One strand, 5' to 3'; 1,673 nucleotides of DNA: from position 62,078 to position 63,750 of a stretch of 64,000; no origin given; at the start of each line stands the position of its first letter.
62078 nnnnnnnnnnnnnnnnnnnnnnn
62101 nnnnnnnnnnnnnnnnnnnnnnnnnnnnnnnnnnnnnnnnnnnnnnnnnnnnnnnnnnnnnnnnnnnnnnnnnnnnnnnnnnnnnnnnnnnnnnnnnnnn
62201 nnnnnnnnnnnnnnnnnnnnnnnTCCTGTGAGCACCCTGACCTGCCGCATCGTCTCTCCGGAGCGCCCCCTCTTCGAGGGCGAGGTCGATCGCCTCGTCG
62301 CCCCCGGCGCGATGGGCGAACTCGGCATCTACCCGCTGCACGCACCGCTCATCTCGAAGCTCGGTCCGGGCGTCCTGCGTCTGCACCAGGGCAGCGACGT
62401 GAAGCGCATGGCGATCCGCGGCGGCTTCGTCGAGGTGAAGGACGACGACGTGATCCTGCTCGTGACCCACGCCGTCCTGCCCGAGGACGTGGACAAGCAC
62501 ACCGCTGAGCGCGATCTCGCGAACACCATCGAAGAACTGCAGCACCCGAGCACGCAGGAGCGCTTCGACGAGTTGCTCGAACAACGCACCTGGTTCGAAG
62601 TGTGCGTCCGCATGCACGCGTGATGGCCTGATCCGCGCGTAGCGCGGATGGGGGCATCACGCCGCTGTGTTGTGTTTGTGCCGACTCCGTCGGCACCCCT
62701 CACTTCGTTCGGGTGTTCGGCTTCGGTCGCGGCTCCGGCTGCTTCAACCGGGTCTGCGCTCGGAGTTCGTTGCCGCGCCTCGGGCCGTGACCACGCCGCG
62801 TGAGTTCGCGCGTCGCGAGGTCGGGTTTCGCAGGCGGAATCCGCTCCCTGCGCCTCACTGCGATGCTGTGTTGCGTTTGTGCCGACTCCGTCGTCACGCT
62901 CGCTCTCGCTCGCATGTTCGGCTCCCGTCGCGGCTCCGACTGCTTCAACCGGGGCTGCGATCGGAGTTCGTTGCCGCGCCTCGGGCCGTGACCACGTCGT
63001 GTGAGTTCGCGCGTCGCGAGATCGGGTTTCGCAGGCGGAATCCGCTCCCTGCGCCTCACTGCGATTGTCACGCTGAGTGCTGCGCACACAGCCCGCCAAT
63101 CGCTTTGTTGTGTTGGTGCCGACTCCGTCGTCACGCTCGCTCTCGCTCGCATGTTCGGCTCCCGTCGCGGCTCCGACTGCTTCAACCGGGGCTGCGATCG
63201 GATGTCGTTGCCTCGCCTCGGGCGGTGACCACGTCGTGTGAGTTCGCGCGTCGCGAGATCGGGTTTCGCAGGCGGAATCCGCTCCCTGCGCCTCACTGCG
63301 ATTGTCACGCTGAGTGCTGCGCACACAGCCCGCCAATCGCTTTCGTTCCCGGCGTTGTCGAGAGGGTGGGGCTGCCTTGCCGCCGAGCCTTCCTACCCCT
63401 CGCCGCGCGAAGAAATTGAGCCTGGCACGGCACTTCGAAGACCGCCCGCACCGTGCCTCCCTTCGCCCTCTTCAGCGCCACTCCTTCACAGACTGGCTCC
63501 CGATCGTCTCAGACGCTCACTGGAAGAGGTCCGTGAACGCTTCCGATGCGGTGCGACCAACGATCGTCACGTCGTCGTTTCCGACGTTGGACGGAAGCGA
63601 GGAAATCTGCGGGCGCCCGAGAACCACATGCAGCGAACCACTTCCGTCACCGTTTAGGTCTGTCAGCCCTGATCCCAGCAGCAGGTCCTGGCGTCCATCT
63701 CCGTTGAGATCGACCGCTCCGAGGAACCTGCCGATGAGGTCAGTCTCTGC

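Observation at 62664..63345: Three tandem copies of a 201/237-bp unit directly downstream of the atp operon terminator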

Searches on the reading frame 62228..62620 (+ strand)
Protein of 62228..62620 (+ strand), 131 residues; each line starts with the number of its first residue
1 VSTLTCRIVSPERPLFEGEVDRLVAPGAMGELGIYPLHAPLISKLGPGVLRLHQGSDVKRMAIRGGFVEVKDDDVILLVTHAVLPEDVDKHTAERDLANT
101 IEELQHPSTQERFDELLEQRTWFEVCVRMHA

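Call 12: find_encoding_contigs(protein=window:62228-62620:+, flank=10000, max_places=10)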
Protein window:62228-62620:+ (131 aa): no gene with exactly this product is on record in the collection.

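Call 15: find_homologous_proteins(query=window:62228-62620:+, max_evalue=1e-10)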
Query window:62228-62620:+ (131 aa): 30 proteins with E <= 1e-10 among 103 candidates.
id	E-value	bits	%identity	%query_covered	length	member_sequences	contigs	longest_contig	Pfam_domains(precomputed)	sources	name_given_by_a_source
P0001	3.1e-73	262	89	100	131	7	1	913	PF02823.22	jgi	jgi:F-type H+-transporting ATPase subunit epsilon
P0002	5.2e-71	255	85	100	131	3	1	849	PF02823.22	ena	-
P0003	1.1e-69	251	85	100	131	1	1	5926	PF02823.22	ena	-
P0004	2.6e-69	249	82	100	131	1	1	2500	PF02823.22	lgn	-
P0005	7.9e-69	248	82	100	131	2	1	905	PF02823.22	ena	-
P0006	1.2e-67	244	82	100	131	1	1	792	PF02823.22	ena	-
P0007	2.7e-66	240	78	100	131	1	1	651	PF02823.22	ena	-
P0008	1.8e-64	234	78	100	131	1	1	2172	PF02823.22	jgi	jgi:F-type H+-transporting ATPase subunit epsilon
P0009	7.8e-63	228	79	98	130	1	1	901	PF02823.22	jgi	jgi:F-type H+-transporting ATPase subunit epsilon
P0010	1.3e-61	225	76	98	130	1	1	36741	PF02823.22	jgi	jgi:F-type H+-transporting ATPase subunit epsilon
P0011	3.6e-61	223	74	100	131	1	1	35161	PF02823.22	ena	-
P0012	8.6e-60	219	74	98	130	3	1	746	PF02823.22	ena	-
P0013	2.0e-59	217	77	98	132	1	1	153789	PF02823.22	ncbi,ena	-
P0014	4.3e-59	216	74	98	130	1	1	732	PF02823.22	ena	-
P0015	6.5e-58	213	73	100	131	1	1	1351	PF02823.22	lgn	-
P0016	2.7e-57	211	71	98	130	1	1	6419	PF02823.22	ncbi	-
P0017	7.7e-55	203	73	98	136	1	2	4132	PF02823.22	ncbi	-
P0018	1.8e-53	198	68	98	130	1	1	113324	PF02823.22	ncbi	-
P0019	8.0e-52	193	66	98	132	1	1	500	PF02823.22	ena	-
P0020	1.8e-48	182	61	98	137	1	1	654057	PF02823.22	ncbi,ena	-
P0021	9.9e-48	180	60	97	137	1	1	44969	PF02823.22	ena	-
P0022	1.1e-41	160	69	82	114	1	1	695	PF02823.22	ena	-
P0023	7.3e-39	151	56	95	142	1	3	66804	PF02823.22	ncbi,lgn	-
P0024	3.5e-36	142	59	85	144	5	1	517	PF02823.22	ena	-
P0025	8.4e-23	99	68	50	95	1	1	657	PF02823.22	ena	-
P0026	3.1e-19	88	54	63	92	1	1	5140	PF02823.22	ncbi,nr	ncbi:MAG: F0F1 ATP synthase subunit epsilon, partial [Proteobacteria bacterium]|nr:F0F1 ATP synthase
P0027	2.4e-16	78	39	92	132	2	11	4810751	PF02823.22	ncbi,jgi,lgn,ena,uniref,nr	ncbi:ATP synthase epsilon chain [Thermogutta terrifontis]|jgi:F-type H+-transporting ATPase subunit 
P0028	2.5e-13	68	36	84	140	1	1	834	PF02823.22,PF00401.26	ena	-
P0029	4.7e-13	67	47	60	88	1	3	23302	PF02823.22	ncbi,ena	-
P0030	1.3e-11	63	48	59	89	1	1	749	PF02823.22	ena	-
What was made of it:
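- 62228..62623 (+): atpC (ATP synthase epsilon), last gene of the atp operon; context. The stop codon TGA is at 62621-62623. Homologues carry PF02823 (call 15).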

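Call 16: find_encoding_contigs(protein=P0003, flank=10000, max_places=3)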
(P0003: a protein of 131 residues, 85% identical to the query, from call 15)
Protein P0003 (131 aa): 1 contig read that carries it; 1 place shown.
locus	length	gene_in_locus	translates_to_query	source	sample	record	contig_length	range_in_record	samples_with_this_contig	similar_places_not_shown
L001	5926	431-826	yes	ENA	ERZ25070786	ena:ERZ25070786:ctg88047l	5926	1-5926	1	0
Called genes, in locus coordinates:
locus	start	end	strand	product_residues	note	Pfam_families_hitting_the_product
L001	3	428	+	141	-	?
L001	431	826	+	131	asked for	PF02823:ATP-synt_DE_N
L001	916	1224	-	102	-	-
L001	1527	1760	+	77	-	-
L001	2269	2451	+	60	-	-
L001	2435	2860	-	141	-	PF04237:YjbR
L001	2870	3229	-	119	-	-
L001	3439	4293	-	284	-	-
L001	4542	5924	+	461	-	?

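Call 17: find_encoding_contigs(protein=P0010, flank=10000, max_places=3)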
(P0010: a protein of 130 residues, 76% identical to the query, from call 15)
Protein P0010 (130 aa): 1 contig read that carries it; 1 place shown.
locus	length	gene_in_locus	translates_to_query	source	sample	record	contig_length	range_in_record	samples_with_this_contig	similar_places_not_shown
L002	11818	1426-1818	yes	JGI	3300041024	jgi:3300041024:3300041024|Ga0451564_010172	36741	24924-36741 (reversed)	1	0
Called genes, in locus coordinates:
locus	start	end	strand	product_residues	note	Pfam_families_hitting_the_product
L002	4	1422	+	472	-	PF02874:ATP-synt_ab_N, PF00006:ATP-synt_ab, PF22919:ATP-synt_VA_C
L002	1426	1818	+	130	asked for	PF02823:ATP-synt_DE_N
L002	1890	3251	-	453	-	PF05960:DUF885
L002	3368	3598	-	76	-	PF17677:Glyco_hydro38C2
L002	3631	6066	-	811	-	PF01074:Glyco_hydro_38N, PF09261:Alpha-mann_mid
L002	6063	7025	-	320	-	PF04041:Glyco_hydro_130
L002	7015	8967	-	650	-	PF00474:SSF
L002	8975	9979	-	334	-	PF06452:CBM9_1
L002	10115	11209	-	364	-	PF00930:DPPIV_N (faint), PF26550:Tricorn_2nd (faint), PF07676:PD40 (faint), PF26549:Tricorn_N (weak)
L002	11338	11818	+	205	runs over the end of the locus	PF04542:Sigma70_r2, PF08281:Sigma70_r4_2, PF04545:Sigma70_r4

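Call 18: find_encoding_contigs(protein=P0011, flank=10000, max_places=3)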
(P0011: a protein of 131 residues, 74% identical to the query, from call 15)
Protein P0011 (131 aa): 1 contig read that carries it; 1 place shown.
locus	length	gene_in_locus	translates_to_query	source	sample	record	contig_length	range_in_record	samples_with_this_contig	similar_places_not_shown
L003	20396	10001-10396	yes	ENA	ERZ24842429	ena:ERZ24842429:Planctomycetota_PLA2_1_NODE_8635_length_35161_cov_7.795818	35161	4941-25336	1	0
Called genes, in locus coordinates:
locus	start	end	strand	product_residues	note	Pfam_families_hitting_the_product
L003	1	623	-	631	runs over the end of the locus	PF07583:PSCyt2 (faint)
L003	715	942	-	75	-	-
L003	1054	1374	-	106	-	PF03091:CutA1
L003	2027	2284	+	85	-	-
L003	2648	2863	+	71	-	PF09527:ATPase_gene1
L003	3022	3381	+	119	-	-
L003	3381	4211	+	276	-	PF00119:ATP-synt_A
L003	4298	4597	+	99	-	PF00137:ATP-synt_C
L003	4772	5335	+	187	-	PF00430:ATP-synt_B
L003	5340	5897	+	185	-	PF00213:OSCP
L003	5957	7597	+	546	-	PF02874:ATP-synt_ab_N, PF00006:ATP-synt_ab, PF00306:ATP-synt_ab_C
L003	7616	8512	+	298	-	PF00231:ATP-synt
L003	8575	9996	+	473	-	PF02874:ATP-synt_ab_N, PF00006:ATP-synt_ab, PF22919:ATP-synt_VA_C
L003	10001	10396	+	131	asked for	PF02823:ATP-synt_DE_N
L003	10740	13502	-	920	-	PF01074:Glyco_hydro_38N, PF09261:Alpha-mann_mid, PF17677:Glyco_hydro38C2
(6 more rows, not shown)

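Call 19: find_encoding_contigs(protein=P0013, flank=10000, max_places=3)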
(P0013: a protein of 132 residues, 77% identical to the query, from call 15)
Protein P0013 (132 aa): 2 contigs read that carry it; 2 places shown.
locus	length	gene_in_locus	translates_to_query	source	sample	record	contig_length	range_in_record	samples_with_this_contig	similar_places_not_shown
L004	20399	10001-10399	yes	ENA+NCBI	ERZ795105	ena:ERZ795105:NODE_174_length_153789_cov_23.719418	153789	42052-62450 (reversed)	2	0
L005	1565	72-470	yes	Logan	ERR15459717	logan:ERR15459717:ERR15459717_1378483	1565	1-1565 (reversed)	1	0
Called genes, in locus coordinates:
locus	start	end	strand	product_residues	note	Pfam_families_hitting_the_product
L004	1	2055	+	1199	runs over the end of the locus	PF00515:TPR_1 (faint), PF12895:ANAPC3 (faint), PF13181:TPR_8 (faint), PF13428:TPR_14 (faint), PF13432:TPR_16 (weak), PF14559:TPR_19 (weak), PF07719:TPR_2 (weak), PF13432:TPR_16 (weak), +3 more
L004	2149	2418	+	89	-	-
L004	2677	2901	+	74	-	PF09527:ATPase_gene1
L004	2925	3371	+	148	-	-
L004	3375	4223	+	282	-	PF00119:ATP-synt_A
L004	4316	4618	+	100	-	PF00137:ATP-synt_C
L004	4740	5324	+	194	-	PF00430:ATP-synt_B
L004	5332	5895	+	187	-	PF00213:OSCP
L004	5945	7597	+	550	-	PF02874:ATP-synt_ab_N, PF00006:ATP-synt_ab, PF00306:ATP-synt_ab_C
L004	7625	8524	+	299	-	PF00231:ATP-synt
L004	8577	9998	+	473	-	PF02874:ATP-synt_ab_N, PF00006:ATP-synt_ab, PF22919:ATP-synt_VA_C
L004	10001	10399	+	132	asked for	PF02823:ATP-synt_DE_N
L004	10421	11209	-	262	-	PF10604:Polyketide_cyc2 (weak), PF08327:AHSA1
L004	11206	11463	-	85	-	PF01022:HTH_5, PF12802:MarR_2 (faint), PF12840:HTH_20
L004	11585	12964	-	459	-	PF05960:DUF885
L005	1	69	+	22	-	?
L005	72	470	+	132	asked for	PF02823:ATP-synt_DE_N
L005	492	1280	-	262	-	PF10604:Polyketide_cyc2 (weak), PF08327:AHSA1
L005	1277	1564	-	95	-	?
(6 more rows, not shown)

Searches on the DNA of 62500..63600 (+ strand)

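Call 5: search_rna_families(source=window, start=62500, end=63600, threshold=evalue, max_evalue=10, show_alignments=3)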
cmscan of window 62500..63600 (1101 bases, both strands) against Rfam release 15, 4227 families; matches with E-value up to 10: 6.
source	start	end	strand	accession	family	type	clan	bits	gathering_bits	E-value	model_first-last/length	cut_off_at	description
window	62927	62992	+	RF03207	mir-3960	Gene; miRNA;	-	25.5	73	0.37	1-73/73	no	mir-3960 microRNA precursor family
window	62619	62661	+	RF03937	mir-9456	Gene; miRNA;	-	18.5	80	1.5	1-68/68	no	mir-9456 microRNA precursor family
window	62556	62607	-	RF01944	mir-2518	Gene; miRNA;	-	17.4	61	2.1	1-67/67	no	mir-2518 microRNA precursor family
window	63513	63547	-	RF02761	sR084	Gene; sRNA;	-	15.9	95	4.3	44-78/78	no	sR084 sRNA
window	63248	63291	+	RF01926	mir-981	Gene; miRNA;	-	12.6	51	5.5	1-86/86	no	mir-981 microRNA precursor family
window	62500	62510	+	RF01129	sR44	Gene; snRNA; snoRNA; CD-box;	-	11.9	45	5.3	45-55/55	5'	Small nucleolar RNA sR44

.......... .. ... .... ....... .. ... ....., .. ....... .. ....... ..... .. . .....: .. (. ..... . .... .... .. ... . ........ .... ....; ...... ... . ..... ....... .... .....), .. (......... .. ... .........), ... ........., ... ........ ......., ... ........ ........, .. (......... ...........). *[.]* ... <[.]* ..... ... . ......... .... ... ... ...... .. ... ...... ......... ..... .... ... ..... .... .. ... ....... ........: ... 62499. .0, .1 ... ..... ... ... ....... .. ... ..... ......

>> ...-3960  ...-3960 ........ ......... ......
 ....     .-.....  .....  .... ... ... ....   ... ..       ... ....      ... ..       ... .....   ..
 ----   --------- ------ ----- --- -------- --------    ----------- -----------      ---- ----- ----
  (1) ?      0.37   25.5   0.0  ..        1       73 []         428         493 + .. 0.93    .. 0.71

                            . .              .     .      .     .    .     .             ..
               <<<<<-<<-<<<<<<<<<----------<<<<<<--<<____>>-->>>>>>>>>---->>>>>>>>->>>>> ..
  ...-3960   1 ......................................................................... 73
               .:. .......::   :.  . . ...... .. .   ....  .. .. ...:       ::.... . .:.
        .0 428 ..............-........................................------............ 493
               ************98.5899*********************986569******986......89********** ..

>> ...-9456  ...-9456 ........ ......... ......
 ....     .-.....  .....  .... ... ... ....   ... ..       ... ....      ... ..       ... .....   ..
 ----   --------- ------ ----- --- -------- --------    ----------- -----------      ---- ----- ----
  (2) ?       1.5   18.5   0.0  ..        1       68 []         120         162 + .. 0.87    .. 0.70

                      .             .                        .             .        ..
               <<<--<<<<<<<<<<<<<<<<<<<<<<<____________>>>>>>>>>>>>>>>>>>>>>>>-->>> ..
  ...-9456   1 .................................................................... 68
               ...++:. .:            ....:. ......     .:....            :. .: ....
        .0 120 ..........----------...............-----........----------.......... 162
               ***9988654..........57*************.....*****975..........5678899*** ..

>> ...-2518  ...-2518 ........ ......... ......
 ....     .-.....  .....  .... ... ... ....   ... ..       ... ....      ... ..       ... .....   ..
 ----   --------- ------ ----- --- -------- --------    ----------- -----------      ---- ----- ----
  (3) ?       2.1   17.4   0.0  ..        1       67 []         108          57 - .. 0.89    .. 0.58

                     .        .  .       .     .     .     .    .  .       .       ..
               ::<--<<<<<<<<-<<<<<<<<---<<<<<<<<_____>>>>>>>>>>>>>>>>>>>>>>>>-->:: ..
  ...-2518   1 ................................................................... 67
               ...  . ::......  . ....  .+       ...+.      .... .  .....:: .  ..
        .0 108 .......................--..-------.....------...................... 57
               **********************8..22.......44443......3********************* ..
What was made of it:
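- On Any Rfam RNA family: In 62500-63600 at E <= 10 there were only chance miRNA/snoRNA hits far below threshold (call 5).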

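Call 48: search_dna_similar(query=window:62865-63101:+, collection=plasmids, mode=distant, max_evalue=0.001)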
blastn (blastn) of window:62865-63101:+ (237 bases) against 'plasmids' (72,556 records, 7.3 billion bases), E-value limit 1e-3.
No match.
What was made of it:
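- Tried and rejected: blastn against plasmids (call 48).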

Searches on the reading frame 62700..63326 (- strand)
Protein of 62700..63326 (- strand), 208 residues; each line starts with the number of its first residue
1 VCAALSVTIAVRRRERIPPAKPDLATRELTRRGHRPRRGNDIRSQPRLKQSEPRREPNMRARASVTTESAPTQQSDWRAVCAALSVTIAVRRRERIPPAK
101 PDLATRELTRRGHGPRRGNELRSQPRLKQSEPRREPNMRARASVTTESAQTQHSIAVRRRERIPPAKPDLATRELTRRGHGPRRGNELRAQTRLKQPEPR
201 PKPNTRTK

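Call 31: find_homologous_proteins(query=window:62700-63326:-, max_evalue=0.001)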
Query window:62700-63326:- (208 aa): 7 proteins with E <= 0.001 among 8000 candidates.
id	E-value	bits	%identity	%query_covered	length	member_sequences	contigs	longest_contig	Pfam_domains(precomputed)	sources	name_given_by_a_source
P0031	3.1e-47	179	67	74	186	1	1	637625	-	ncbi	-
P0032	1.0e-44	171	61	75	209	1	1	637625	-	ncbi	-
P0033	5.9e-15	74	65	36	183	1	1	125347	-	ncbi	-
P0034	7.7e-15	73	70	32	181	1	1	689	-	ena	-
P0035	4.1e-12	64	48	53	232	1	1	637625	-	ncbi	-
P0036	2.0e-10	59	65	33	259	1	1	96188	-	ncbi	-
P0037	1.4e-4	40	84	15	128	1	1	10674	-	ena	-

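Call 32: find_encoding_contigs(protein=P0031, flank=6000, max_places=3)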
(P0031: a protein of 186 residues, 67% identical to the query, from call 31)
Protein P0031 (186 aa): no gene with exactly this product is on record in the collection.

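Call 33: find_encoding_contigs(protein=P0032, flank=6000, max_places=3)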
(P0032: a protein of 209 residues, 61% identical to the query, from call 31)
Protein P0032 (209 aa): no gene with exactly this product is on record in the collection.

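Call 34: find_encoding_contigs(protein=P0035, flank=6000, max_places=3)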
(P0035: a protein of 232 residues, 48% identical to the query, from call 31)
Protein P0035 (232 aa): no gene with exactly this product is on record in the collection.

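Call 36: list_cluster_members(proteins=[P0031, P0032, P0033, P0035, P0036, P0034, P0037])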
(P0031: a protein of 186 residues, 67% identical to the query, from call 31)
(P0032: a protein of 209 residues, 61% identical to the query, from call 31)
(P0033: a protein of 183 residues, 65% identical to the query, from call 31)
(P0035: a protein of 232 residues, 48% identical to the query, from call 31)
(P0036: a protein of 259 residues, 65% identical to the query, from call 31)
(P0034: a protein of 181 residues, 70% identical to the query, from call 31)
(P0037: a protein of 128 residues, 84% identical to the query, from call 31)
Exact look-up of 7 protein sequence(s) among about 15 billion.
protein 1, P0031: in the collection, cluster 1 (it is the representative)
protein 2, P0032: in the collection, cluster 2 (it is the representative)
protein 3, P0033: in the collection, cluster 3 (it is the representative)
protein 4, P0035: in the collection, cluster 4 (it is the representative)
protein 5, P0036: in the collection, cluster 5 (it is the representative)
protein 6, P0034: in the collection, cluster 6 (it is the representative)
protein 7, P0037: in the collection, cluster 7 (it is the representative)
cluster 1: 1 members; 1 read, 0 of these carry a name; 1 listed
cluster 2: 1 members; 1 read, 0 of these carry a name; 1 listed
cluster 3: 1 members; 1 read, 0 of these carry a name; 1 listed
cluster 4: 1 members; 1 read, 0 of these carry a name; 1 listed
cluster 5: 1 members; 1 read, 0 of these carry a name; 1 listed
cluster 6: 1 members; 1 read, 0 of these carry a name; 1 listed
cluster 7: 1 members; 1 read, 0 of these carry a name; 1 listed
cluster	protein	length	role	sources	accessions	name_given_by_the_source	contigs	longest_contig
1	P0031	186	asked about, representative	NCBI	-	-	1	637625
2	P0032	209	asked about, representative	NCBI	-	-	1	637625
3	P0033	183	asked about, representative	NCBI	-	-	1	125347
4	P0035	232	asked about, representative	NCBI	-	-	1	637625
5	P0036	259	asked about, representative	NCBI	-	-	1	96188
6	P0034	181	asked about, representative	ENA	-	-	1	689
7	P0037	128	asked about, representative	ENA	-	-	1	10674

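Call 39: find_encoding_contigs(protein=P0033, flank=10000, max_places=3)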
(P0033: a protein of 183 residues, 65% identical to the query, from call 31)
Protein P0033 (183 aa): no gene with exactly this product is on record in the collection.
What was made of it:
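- Tried and rejected: DNA of the NCBI-derived ORFs P0031, P0032, P0033 and P0035 is not on record (calls 32-34, 39).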

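Call 40: find_encoding_contigs(protein=P0037, flank=10000, max_places=3)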
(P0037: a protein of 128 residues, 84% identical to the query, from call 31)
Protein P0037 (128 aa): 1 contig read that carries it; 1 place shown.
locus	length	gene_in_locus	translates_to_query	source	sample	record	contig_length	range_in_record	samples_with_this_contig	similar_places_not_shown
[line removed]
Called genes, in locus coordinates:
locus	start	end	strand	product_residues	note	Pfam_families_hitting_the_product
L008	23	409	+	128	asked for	-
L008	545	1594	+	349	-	PF03781:FGE-sulfatase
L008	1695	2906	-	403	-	-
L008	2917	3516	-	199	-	PF13036:LpoB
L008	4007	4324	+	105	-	PF12973:Cupin_7, PF16867:DMSP_lyase, PF07883:Cupin_2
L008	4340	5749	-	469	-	PF07555:NAGidase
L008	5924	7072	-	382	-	PF04406:TP6A_N, PF20768:Topo_VI_alpha (weak), PF21180:TOP6A-Spo11_Toprim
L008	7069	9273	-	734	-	PF02518:HATPase_c (faint), PF09239:Topo-VIb_trans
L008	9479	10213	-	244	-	-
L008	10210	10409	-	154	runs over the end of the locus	?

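Call 41: find_encoding_contigs(protein=P0034, flank=10000, max_places=3)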
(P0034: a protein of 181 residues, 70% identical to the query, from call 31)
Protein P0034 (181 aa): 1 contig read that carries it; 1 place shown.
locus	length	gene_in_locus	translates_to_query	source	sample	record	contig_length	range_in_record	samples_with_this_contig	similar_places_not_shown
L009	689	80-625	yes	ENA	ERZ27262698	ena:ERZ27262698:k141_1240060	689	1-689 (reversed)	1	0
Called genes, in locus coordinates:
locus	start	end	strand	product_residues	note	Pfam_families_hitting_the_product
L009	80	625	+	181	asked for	-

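Call 63: search_protein_representatives(protein=window:62700-63326:-)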
Query: 208 residues. Proteins with E-value up to 0.001 (for the whole library): 10; up to 1e-10: 6; up to 1e-30: 2. The best 10 are listed.
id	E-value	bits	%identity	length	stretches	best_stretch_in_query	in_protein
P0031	9.8e-48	178.8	67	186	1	4-154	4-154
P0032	3.2e-45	170.6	65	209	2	72-155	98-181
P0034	2.5e-15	73.1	63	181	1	79-153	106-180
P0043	9.3e-13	64.7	52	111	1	72-154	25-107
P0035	1.3e-12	64.2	49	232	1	27-143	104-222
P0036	6.3e-11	58.7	50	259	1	32-153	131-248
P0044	1.5e-10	57.5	56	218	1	83-169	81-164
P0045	3.2e-09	53.1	51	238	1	79-159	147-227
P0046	2.6e-08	50.2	65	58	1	117-170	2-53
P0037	4.4e-05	39.6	65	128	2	38-72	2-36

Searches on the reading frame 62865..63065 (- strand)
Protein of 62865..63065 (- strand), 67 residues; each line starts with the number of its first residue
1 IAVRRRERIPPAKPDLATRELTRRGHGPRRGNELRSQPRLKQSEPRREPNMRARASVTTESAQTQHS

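Call 38: find_related_loci(query=A2, collection=genome_contigs, flank=4000)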
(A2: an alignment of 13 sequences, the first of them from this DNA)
Query A2 (67 aa) in genome_contigs; peptide patterns used: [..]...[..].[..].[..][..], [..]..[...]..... (x = any residue, [..] = any of these).
28 stretches matched a pattern, but none encodes a relative of the query by tblastn (E <= 1e-3).
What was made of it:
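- Tried and rejected: 28 pattern matches were found but none was confirmed by tblastn, and this used up the scans (call 38).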
